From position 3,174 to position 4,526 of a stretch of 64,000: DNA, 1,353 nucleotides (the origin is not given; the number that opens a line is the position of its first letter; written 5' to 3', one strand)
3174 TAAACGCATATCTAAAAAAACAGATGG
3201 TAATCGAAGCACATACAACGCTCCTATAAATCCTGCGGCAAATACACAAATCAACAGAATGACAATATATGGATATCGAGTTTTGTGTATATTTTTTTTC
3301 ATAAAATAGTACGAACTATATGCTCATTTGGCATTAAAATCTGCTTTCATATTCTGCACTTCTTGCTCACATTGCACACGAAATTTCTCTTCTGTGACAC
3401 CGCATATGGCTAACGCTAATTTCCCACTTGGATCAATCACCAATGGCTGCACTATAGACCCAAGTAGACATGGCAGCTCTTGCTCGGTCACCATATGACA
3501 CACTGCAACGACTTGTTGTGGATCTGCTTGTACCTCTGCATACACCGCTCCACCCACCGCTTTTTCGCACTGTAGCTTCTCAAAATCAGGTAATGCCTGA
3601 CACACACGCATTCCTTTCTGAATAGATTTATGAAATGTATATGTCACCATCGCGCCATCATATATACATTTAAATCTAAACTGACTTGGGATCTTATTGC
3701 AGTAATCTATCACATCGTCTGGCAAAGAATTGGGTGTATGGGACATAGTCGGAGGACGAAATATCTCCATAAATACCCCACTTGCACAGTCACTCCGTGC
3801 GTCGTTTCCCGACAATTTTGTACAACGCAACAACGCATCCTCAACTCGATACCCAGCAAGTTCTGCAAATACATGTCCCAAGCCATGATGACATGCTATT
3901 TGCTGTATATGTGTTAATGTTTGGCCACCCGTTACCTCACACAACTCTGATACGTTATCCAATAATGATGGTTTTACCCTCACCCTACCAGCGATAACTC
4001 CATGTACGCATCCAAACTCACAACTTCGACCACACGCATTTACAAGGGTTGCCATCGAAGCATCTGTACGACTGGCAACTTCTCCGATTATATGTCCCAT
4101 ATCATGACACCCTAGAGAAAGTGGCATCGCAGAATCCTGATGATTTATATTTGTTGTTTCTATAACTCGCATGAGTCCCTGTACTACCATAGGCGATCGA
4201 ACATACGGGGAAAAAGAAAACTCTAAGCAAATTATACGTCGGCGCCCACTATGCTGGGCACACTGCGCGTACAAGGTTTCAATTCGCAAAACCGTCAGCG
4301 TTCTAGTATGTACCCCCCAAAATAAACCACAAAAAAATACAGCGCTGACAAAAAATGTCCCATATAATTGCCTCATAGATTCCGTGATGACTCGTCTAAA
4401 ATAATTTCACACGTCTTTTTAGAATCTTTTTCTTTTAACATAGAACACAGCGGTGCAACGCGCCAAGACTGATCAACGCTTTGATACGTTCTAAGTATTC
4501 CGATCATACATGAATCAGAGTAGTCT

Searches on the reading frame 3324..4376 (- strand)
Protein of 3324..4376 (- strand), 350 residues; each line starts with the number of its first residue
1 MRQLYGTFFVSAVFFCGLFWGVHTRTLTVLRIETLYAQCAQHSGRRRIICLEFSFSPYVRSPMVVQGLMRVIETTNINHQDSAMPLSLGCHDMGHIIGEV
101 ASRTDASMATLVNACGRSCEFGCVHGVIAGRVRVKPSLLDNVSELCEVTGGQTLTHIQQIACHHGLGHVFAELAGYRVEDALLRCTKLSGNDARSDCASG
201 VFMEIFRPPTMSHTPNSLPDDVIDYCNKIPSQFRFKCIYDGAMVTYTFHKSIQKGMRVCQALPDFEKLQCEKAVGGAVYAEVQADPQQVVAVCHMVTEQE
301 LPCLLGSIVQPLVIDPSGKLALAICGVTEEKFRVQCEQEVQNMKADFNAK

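Call 7: search_protein_families(library=pfam, proteins=[window:3324-4376:-], max_evalue=0.001)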
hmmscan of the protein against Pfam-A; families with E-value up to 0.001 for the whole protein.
window:3324-4376:- (350 aa): 0 families

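Call 50: search_protein_representatives(alignment_id=A5)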
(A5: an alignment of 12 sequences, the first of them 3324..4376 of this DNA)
Query: 12 sequences, 352 profile positions. Proteins with E-value up to 0.001 (for the whole library): 7324; up to 1e-10: 5938; up to 1e-30: 2012. The best 150 are listed.
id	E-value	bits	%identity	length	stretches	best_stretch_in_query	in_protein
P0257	3.9e-289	973.6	-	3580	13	36-349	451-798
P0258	3.0e-195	664.9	-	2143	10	16-344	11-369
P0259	3.7e-174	595.5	-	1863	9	37-285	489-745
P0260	3.9e-166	569.1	-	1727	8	38-312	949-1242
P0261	4.8e-163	558.9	-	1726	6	54-348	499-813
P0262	1.6e-119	415.8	-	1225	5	44-288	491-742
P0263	1.1e-115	403.1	-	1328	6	38-345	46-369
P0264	1.3e-113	396.3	-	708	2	12-347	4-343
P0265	5.8e-113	394.2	-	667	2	11-347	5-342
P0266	5.1e-112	391.1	-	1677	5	43-345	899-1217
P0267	3.7e-101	355.4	-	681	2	65-346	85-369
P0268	3.0e-97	342.5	-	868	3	62-347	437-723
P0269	1.3e-93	330.6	-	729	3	54-346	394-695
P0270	2.5e-93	329.6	-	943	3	60-350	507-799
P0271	1.1e-92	327.5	-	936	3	40-345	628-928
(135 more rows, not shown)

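Call 56: predict_structure(alignment_id=A5)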
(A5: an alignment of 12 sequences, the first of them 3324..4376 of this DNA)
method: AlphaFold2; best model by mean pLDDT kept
length: 350 residues; sequences in the alignment: 12
mean_pLDDT: 86.6   pTM: 0.82
mean pLDDT of the five models: 86.6, 85.7, 85.6, 85.0, 84.6
residues with pLDDT >= 90: 174; 70-90: 146; 50-70: 20; < 50: 10
segments of 3 or more residues with pLDDT < 50: 78-87
pLDDT, mean of each block of 10 residues (from residue 1): 87 85 77 85 84 88 89 65 51 91 90 88 93 87 71 81 93 92 93 94 80 69 93 94 91 96 95 94 90 95 94 85 96 96 81
secondary structure, 60 per line:
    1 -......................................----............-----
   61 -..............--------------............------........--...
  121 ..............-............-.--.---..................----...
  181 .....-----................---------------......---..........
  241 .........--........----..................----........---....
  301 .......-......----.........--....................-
elements in order: H2-39 H44-55 H62-75 H90-101 H108-115 H118-134 H136-147 H156-173 H178-185 H191-206 H222-227 H231-249 H252-259 H264-281 H286-293 H297-307 H309-314 H319-327 H330-349

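Call 59: fold_search(model_id=the predicted structure, library=pdb)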
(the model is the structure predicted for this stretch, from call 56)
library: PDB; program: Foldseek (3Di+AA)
matches with E <= 10: 756; with E <= 0.001: 0
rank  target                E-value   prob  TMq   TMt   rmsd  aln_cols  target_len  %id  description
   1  5osi_H                4.1e-02  0.87  0.23  0.26  16.7       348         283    9  Structure of retromer VPS29-VPS35C subunits complexed with RidL harpin loop (163-176) (released 2017-12-13)
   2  8ttc_B                5.7e-02  0.80  0.21  0.24  16.1       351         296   11  Structure of retromer VPS29-VPS35 (483-796) complexed with Fam21A repeat 20 (1289-1302) (released 2024-08-21)
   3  8pv4_CR               6.9e-02  0.60  0.19  0.18  24.6       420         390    8  Chaetomium thermophilum pre-60S State 2 - pre-5S rotation with Rix1 complex - composite structure (released 2023-11-15)
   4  7z8v_D                7.5e-02  0.82  0.25  0.11  17.9       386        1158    9  CAND1-SCF-SKP2 (SKP1deldel) CAND1 engaged SCF rocked (released 2023-04-19)
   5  2r17_D                1.0e-01  0.75  0.23  0.26  16.1       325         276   10  Functional architecture of the retromer cargo-recognition complex (released 2007-10-30)
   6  8cdj_D                1.3e-01  0.60  0.23  0.13  19.7       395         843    9  CAND1 b-hairpin++-SCF-SKP2 CAND1 rolling SCF engaged (released 2023-04-19)
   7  9qhc_A                1.3e-01  0.63  0.21  0.25  18.2       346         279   12  Crystal structure of 8-repeat CTPR protein with eliminated coordination sites (released 2025-10-22)
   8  9qhb                  1.4e-01  0.66  0.22  0.26  17.5       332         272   10  Crystal structure of 16-repeat CTPR protein with eliminated coordination sites (released 2025-10-22)
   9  9mg8_B                1.7e-01  0.13  0.13  0.12  23.8       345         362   13  Crystal Structure of b-iTHR-110 (released 2025-12-17)
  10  4ui9_C                1.9e-01  0.60  0.23  0.17  17.1       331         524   11  Atomic structure of the human Anaphase-Promoting Complex (released 2015-06-17)
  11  7sqc_J0               2.1e-01  0.47  0.21  0.18  20.1       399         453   12  Ciliary C1 central pair apparatus isolated from Chlamydomonas reinhardtii (released 2022-04-13)
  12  7sqc_J3               2.1e-01  0.47  0.20  0.16  20.2       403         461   10  Ciliary C1 central pair apparatus isolated from Chlamydomonas reinhardtii (released 2022-04-13)
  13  5aem                  2.1e-01  0.44  0.21  0.19  22.4       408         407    7  Structure of t131 N-terminal TPR array (released 2015-06-24)
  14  8syn_A                2.1e-01  0.35  0.21  0.12  17.2       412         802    9  Human VPS35L/VPS29/VPS26C Complex (released 2023-11-01)
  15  5cwb                  2.4e-01  0.41  0.18  0.26  15.6       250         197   12  Crystal structure of de novo designed helical repeat protein DHR4 (released 2015-12-16)
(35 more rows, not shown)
